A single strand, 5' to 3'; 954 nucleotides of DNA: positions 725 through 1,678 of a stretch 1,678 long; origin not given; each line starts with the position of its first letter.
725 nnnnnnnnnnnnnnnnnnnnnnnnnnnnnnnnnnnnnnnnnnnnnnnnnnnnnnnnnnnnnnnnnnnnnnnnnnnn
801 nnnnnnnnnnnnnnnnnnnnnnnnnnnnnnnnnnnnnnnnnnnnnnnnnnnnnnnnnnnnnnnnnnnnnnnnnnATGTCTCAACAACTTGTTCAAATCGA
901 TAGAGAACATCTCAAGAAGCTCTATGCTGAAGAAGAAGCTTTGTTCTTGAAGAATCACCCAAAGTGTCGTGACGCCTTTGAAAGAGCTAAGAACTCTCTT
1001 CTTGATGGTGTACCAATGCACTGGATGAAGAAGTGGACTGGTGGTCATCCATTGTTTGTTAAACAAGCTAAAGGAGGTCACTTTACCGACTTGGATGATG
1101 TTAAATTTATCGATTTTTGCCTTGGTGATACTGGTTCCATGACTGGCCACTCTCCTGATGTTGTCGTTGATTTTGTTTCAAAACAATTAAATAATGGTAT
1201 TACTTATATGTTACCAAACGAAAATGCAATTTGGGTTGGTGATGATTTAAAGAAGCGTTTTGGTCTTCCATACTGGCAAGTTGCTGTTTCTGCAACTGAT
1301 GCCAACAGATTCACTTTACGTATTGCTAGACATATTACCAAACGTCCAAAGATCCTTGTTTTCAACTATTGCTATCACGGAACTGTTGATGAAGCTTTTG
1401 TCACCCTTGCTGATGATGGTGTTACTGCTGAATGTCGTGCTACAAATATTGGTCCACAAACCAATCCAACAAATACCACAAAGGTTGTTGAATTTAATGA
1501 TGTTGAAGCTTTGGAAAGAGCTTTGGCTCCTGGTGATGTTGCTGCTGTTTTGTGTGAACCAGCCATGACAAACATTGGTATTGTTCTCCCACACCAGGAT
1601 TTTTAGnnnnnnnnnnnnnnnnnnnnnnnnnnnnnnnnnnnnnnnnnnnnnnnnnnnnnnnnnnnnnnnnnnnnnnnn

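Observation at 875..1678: HemL-like (glutamate-1-semialdehyde aminomutase family) aminotransferase in a yeast-like genome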

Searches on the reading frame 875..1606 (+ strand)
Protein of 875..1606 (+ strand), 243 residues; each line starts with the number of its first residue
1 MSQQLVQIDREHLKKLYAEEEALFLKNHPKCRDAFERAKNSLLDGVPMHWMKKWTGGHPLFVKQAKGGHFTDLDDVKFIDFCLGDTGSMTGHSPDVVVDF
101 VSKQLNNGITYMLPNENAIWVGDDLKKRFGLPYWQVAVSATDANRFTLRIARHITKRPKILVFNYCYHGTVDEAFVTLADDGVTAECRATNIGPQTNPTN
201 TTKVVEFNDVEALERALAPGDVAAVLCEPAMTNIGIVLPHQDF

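Call 7: search_protein_families(library=pfam, proteins=[window:875-1603:+], max_evalue=0.01)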
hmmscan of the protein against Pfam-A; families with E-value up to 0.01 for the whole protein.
window:875-1603:+ (243 aa): 1 family
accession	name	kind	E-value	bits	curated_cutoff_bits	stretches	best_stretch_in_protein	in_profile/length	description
PF00202.27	Aminotran_3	-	5.8e-18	65.2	30.5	1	57-243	8-212/403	Aminotransferase class-III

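Call 14: find_encoding_contigs(protein=window:875-1606:+, flank=10000, max_places=4)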
Protein window:875-1606:+ (243 aa): no gene with exactly this product is on record in the collection.

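Call 46: list_cluster_members(proteins=[P0001, P0121, window:875-1603:+])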
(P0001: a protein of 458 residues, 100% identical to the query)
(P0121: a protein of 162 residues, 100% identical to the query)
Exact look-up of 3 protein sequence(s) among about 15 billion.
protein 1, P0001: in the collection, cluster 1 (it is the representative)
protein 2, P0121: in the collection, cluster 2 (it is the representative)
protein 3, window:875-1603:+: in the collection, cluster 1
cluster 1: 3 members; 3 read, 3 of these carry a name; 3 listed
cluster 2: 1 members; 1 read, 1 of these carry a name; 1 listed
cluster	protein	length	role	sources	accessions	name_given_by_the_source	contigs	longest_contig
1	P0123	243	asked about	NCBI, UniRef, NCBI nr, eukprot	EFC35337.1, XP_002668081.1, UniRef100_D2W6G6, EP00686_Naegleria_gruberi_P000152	predicted protein [Naegleria gruberi] | Predicted protein n=1 Tax=Naegleria gruberi TaxID=5762 RepID=D2W6G6_NAEGR | uncharacterized protein NAEGRDRAFT_54968 [Naegleria gruberi]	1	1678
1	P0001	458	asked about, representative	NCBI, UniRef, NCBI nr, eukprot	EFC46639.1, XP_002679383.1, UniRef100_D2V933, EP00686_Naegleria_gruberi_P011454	glutamate-1-semialdehyde aminotransferase [Naegleria gruberi] | Glutamate-1-semialdehyde aminotransferase n=1 Tax=Naegleria gruberi TaxID=5762 ... | XP_002679383.1 glutamate-1-semialdehyde aminotransferase [Naegleria gruberi strain NEG-M]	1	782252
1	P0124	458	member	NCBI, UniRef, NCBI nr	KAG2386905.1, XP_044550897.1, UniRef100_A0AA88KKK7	hypothetical protein C9374_001940 [Naegleria lovaniensis] | Aminotransferase n=1 Tax=Naegleria lovaniensis TaxID=51637 RepID=A0AA88KKK7_NAELO | uncharacterized protein C9374_001940 [Naegleria lovaniensis]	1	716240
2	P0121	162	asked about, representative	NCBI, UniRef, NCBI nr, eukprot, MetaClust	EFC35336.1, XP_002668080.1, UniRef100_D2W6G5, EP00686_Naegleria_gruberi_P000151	predicted protein [Naegleria gruberi] | Predicted protein n=1 Tax=Naegleria gruberi TaxID=5762 RepID=D2W6G5_NAEGR | uncharacterized protein NAEGRDRAFT_82381 [Naegleria gruberi]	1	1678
